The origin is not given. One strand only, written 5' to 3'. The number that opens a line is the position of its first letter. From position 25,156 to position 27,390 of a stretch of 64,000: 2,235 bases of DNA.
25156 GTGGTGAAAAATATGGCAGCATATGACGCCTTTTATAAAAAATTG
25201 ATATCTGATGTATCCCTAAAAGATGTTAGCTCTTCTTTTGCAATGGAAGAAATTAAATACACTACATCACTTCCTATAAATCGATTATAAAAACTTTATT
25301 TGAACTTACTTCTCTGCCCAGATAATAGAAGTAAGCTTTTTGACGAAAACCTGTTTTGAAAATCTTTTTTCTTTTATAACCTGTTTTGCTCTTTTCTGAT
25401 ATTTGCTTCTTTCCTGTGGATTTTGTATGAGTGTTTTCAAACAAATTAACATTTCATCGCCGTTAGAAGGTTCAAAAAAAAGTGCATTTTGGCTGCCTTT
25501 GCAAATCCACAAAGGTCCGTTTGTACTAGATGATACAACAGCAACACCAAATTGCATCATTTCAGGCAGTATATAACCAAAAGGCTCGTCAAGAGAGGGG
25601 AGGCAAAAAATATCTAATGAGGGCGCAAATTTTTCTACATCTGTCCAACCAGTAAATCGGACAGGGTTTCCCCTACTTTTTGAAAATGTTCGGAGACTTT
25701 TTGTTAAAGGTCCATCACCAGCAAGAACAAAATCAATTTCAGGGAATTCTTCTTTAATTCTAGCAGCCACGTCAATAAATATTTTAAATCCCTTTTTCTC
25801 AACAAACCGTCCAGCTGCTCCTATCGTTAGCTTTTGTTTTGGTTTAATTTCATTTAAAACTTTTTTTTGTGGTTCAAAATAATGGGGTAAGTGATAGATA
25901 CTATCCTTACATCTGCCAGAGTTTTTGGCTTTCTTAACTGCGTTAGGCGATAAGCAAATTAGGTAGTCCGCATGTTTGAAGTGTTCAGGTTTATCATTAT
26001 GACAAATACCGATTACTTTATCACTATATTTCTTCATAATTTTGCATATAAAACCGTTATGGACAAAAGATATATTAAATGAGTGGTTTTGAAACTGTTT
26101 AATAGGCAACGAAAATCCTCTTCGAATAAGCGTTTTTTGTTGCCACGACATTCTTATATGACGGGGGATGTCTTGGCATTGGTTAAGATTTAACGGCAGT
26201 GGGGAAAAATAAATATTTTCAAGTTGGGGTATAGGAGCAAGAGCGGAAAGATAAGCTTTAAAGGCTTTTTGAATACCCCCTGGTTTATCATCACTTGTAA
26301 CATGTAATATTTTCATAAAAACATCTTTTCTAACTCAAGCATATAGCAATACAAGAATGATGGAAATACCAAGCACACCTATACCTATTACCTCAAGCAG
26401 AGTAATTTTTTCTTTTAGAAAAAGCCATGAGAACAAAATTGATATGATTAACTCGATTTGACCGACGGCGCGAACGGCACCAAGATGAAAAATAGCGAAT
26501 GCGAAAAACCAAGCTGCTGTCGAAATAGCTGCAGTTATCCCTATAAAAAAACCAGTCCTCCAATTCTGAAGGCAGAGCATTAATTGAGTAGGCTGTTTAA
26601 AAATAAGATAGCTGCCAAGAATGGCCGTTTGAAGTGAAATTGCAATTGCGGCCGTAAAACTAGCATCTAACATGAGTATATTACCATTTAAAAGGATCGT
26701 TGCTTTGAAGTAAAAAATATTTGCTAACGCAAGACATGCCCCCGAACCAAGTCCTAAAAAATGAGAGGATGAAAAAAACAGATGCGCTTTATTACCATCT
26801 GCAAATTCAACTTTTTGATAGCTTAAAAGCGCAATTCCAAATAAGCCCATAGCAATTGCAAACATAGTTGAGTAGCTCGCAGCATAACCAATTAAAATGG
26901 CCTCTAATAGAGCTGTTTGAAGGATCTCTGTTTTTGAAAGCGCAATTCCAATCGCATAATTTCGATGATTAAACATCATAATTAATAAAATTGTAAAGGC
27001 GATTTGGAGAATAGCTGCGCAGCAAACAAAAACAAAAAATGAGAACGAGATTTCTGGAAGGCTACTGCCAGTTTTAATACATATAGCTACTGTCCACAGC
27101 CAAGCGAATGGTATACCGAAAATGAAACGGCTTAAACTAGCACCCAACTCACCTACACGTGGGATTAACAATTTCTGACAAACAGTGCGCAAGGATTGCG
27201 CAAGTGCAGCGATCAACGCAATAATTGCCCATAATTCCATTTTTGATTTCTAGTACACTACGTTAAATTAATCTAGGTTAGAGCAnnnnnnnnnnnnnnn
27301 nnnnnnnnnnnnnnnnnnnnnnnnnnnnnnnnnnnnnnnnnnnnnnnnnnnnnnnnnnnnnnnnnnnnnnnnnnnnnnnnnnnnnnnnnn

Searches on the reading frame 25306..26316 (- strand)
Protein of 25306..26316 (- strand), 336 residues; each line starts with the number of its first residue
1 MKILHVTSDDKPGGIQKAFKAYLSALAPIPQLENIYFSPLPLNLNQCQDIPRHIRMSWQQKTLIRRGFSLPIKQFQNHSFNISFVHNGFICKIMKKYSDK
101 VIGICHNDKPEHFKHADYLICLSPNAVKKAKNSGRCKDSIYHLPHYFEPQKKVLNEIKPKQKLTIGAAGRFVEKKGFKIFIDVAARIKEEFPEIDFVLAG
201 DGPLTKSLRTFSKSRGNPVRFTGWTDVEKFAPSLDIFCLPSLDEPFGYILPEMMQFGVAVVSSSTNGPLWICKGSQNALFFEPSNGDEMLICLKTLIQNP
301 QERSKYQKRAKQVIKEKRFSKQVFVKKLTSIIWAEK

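Call 29: search_protein_families(library=pfam, proteins=[window:25306-26316:-], max_evalue=0.001)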
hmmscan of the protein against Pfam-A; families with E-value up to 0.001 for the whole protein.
window:25306-26316:- (336 aa): 2 families
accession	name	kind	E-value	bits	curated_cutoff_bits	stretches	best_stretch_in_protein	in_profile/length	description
PF00534.26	Glycos_transf_1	-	1.2e-25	90.4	26.4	1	158-312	11-171/172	Glycosyl transferases group 1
PF13692.12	Glyco_trans_1_4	-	2e-23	83.6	27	1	164-299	3-142/142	Glycosyl transferases group 1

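Call 47: search_protein_families(library=ncbifam, proteins=[window:25306-26316:-], max_evalue=0.00001)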
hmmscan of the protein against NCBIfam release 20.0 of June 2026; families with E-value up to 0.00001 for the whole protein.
window:25306-26316:- (336 aa): 18 families
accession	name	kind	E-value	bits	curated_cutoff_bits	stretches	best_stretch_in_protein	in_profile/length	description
TIGR04157.1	glyco_rSAM_CFB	subfamily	3.1e-13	49.5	400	1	100-331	155-405/406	TIGR04157 family glycosyltransferase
TIGR03088.1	stp2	hypoth_equivalog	1.4e-12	47.4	409.05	1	156-329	188-367/374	TIGR03088 family PEP-CTERM/XrtA system glycosyltransferase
TIGR03999.1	thiol_BshA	equivalog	3.1e-10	39.5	273.7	1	173-328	210-366/375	N-acetyl-alpha-D-glucosaminyl L-malate synthase BshA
NF041876.1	EPS_EpsE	equivalog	1.4e-09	37.7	400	1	155-321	207-382/389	exopolysaccharide biosynthesis GT4 family glycosyltransferase EpsE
TIGR04063.1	stp3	hypoth_equivalog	7.6e-09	34.9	442.05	1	149-318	200-379/397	TIGR04063 family PEP-CTERM/XrtA system glycosyltransferase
NF038295.1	EPS_HpsP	equivalog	1e-08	34.6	550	1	165-323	210-375/388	hormogonium polysaccharide biosynthesis glycosyltransferase HpsP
NF050056.1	ProtGlycPglH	equivalog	1.4e-08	34.3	600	1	158-317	175-337/354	GalNAc-alpha-(1->4)-GalNAc-alpha-(1->3)-diNAcBac-PP-undecaprenol alpha-1,4-N-acetyl-D-galactosaminyltransferase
NF007396.0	PRK09922.1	equivalog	3.1e-07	29.6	385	1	97-333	115-356/361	lipopolysaccharide 1,6-galactosyltransferase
NF007640.0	PRK10307.1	subfamily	3.5e-07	29.5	276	1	120-330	176-402/411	WcaI family glycosyltransferase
NF047684.1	TeichurnBiosyTuaC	equivalog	4.6e-07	29.1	550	1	159-317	216-372/391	teichuronic acid biosynthesis protein TuaC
NF046085.1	XrtY_assoc_Gly1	equivalog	5.9e-07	28.7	400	1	158-329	205-378/387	XrtY-associated glycosyltransferase XYAG1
NF038298.1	EPS_HpsO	equivalog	7.4e-07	28.3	575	0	157-213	197-250/388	hormogonium polysaccharide biosynthesis glycosyltransferase HpsO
TIGR02472.1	sucr_P_syn_N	equivalog_domain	9.6e-07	28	576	1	235-328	342-434/439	sucrose-phosphate synthase, putative, glycosyltransferase domain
NF047880.1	glyco_SdgA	exception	1.4e-06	27.1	800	1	156-331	309-486/488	serine-aspartate repeat adhesin O-glycosyltransferase SdgA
TIGR02095.1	glgA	subfamily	2.4e-06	26.5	328.45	1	160-267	292-402/477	glycogen/starch synthase, ADP-glucose type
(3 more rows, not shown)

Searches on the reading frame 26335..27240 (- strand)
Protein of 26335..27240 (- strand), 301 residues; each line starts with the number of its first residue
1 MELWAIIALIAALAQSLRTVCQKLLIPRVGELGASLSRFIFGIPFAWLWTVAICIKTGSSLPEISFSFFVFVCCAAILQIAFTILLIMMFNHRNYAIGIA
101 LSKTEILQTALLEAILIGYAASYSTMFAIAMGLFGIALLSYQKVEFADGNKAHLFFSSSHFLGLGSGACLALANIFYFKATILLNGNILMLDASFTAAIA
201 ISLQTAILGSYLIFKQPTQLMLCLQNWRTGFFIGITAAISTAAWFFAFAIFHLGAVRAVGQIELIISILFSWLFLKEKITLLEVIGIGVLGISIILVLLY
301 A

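Call 29: search_protein_families(library=pfam, proteins=[window:26335-27240:-], max_evalue=0.001)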
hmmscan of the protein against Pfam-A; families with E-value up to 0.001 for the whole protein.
window:26335-27240:- (301 aa): 1 family
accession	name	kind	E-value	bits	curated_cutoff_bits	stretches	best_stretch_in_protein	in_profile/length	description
PF00892.27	EamA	-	1.5e-10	41.9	28.2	2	167-298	3-134/135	EamA-like transporter family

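Call 47: search_protein_families(library=ncbifam, proteins=[window:26335-27240:-], max_evalue=0.00001)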
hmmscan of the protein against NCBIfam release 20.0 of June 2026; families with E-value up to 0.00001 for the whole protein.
window:26335-27240:- (301 aa): 0 families
